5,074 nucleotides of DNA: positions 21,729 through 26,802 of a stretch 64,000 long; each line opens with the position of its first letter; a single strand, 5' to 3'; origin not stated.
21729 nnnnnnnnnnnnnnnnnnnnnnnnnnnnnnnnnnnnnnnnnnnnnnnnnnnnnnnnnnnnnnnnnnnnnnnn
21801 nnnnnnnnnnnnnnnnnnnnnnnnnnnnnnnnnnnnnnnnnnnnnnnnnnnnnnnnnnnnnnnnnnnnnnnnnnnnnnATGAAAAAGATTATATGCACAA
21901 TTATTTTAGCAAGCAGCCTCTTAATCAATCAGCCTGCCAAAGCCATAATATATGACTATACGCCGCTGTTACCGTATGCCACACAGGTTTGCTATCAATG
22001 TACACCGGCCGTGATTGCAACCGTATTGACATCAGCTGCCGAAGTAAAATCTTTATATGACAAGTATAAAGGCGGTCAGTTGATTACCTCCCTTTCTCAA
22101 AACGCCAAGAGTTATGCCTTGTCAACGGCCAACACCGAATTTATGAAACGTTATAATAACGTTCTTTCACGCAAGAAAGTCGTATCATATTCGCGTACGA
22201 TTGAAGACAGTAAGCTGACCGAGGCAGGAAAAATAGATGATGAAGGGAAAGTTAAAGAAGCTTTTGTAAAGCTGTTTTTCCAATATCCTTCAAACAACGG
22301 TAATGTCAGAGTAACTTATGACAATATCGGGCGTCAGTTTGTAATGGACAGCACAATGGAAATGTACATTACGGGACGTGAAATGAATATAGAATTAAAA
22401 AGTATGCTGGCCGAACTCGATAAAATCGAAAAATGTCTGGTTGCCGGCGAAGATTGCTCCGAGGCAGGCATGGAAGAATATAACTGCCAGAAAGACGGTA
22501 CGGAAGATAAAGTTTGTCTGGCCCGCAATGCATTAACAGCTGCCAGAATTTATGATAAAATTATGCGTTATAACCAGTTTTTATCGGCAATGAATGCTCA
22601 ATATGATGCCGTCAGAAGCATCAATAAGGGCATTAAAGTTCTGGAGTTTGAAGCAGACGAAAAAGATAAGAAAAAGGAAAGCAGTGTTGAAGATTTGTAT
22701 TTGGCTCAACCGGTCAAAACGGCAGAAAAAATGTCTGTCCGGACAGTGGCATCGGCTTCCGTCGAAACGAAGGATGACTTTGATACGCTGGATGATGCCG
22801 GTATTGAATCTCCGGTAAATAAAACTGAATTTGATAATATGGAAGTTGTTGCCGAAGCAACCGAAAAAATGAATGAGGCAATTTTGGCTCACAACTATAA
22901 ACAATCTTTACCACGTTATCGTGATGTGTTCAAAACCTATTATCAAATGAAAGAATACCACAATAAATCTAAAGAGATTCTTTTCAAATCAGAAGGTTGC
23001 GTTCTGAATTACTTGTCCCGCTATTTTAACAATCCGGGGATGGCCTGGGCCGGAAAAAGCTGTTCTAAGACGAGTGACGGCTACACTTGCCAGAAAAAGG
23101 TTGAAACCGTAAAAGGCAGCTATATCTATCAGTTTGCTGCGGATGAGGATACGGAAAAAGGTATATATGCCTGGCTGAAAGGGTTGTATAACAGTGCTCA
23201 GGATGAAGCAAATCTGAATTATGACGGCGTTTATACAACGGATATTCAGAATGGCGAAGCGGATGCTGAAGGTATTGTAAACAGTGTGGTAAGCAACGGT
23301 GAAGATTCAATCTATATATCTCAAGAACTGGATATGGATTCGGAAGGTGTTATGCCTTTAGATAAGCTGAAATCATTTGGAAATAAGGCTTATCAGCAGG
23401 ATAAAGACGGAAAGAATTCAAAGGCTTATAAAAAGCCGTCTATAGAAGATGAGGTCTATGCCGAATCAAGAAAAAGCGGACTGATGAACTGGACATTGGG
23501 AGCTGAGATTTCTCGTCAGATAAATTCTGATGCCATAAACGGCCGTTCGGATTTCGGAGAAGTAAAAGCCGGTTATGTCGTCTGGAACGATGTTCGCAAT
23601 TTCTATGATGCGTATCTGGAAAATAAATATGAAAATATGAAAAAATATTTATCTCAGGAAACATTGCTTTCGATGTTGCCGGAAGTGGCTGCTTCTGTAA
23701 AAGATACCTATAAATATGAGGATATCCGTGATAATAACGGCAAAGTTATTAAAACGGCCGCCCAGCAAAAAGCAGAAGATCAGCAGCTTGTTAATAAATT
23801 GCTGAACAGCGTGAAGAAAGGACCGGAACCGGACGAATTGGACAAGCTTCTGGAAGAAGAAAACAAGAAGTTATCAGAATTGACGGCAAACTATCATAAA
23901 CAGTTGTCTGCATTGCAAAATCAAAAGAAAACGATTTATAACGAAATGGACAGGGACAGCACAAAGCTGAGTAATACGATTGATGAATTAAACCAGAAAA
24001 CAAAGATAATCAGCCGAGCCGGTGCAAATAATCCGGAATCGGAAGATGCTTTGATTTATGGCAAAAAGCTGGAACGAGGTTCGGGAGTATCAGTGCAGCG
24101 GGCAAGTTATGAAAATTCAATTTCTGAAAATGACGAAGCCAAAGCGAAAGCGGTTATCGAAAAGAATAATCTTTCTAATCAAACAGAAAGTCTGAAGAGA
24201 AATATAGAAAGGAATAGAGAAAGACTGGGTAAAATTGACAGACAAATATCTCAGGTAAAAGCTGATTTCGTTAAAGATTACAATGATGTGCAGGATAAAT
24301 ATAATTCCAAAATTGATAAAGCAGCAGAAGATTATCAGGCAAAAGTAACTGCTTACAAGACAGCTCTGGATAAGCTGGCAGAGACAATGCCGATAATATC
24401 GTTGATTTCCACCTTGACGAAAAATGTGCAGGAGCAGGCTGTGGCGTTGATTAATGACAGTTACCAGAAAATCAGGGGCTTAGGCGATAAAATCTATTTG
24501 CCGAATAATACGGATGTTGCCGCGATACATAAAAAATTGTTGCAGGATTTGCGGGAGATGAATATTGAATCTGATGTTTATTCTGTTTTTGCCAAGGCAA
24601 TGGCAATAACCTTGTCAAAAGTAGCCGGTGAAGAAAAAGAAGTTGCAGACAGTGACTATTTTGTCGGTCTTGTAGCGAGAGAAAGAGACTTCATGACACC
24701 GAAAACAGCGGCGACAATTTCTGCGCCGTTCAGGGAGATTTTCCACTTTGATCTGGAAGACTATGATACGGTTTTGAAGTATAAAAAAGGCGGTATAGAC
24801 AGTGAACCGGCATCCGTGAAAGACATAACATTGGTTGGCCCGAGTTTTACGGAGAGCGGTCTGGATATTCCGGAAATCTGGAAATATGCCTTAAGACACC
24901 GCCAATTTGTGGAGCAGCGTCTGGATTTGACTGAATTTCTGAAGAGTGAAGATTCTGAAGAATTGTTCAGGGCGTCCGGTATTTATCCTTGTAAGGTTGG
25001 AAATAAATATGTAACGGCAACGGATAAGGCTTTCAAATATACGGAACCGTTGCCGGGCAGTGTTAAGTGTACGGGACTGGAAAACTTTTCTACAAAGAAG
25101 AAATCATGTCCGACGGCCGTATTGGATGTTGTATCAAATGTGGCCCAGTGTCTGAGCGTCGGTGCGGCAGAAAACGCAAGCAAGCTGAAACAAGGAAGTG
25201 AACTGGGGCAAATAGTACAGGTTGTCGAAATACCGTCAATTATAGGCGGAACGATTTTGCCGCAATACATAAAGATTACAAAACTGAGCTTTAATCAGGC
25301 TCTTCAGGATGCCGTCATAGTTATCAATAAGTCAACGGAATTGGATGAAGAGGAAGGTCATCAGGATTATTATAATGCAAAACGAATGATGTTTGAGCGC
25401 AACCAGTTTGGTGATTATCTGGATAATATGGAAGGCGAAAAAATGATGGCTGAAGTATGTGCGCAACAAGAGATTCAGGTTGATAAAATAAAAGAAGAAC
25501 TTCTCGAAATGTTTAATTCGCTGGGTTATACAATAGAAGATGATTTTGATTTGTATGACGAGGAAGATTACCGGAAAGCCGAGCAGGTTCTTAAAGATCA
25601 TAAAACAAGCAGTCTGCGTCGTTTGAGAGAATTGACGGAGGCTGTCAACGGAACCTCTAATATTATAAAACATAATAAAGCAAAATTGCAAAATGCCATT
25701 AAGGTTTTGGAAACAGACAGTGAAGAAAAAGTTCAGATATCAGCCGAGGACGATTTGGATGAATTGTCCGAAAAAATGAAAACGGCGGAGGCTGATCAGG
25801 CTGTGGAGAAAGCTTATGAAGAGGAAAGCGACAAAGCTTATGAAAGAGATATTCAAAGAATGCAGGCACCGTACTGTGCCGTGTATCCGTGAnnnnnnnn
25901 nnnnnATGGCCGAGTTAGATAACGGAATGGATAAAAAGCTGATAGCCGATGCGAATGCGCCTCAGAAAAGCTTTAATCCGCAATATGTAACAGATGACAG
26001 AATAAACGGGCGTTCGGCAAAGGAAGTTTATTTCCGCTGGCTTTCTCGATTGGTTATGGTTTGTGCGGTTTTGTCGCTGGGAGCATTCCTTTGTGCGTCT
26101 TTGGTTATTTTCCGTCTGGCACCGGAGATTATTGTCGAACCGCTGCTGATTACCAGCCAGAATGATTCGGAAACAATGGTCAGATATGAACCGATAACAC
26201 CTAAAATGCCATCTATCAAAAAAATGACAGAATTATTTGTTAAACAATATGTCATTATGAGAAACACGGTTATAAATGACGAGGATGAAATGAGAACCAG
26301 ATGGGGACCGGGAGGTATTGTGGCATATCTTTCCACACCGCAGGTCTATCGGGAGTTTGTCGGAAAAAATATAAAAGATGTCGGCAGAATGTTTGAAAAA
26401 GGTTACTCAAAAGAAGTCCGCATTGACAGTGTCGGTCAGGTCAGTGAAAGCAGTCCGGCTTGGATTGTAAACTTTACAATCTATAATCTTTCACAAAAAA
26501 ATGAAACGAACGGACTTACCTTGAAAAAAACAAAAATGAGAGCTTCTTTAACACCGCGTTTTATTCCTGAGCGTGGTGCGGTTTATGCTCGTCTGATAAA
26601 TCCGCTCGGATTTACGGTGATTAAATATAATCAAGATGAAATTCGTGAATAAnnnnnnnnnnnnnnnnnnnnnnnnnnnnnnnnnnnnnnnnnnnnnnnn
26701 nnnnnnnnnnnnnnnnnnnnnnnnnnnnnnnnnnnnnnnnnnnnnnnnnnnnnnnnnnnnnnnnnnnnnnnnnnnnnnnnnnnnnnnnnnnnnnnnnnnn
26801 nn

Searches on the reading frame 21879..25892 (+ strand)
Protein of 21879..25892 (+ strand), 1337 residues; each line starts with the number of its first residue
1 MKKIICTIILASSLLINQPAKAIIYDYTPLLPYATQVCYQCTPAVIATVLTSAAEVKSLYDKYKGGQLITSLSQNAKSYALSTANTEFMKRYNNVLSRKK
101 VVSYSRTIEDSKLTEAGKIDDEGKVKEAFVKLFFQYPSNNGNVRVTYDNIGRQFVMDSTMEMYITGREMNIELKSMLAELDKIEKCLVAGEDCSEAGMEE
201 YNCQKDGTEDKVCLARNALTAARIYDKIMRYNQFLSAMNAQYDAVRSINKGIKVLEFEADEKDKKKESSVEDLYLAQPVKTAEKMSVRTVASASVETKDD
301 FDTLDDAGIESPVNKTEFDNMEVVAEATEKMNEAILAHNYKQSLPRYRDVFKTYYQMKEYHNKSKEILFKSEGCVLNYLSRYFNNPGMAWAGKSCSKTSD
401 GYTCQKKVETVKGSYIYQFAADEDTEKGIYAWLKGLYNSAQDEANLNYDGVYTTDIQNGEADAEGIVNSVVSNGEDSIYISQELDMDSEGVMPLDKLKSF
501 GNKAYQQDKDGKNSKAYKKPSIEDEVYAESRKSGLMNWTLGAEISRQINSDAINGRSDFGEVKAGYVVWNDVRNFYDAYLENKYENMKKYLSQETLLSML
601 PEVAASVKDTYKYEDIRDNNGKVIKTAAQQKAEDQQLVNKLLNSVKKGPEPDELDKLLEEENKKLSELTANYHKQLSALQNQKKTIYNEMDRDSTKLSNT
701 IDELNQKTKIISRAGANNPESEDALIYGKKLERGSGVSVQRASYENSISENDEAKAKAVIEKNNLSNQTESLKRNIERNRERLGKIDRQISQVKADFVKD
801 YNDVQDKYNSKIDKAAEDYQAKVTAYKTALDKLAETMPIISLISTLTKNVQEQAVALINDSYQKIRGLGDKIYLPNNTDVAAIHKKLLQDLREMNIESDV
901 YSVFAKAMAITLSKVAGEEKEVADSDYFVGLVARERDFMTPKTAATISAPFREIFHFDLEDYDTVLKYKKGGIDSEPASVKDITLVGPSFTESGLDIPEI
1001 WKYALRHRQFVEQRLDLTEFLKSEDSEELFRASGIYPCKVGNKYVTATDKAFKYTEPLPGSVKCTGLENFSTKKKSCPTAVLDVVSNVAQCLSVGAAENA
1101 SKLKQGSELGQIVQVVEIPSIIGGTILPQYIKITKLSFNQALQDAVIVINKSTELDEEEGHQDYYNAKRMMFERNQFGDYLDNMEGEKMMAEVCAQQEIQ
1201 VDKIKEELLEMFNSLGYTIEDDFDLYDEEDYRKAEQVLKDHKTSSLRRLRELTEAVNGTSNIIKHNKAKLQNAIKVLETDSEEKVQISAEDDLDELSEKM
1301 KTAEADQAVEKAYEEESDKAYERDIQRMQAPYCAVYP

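Call 5: search_protein_families(library=pfam, proteins=[window:21879-25892:+], max_evalue=0.01)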
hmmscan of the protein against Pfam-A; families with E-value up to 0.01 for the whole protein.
window:21879-25892:+ (1337 aa): 1 family
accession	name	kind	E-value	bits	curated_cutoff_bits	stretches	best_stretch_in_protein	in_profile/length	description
PF16046.10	FAM76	-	0.0071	16.3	28.5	1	743-829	200-282/298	FAM76 protein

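Call 37: search_protein_families(library=ncbifam, proteins=[window:21879-25892:+], max_evalue=0.1)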
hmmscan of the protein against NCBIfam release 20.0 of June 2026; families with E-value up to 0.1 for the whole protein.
window:21879-25892:+ (1337 aa): 1 family
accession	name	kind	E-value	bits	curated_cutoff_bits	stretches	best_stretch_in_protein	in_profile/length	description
NF002959.0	PRK03624.1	equivalog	0.037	13.7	124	0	1164-1222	76-134/147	GNAT family acetyltransferase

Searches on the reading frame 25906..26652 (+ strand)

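Call 5: search_protein_families(library=pfam, proteins=[window:25906-26652:+], max_evalue=0.01)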
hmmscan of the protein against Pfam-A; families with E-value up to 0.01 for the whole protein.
window:25906-26652:+ (248 aa): 1 family
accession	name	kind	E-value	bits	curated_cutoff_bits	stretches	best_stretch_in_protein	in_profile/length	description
PF04335.19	VirB8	-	1.7e-13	51.3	23.2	1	48-245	18-212/213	VirB8 protein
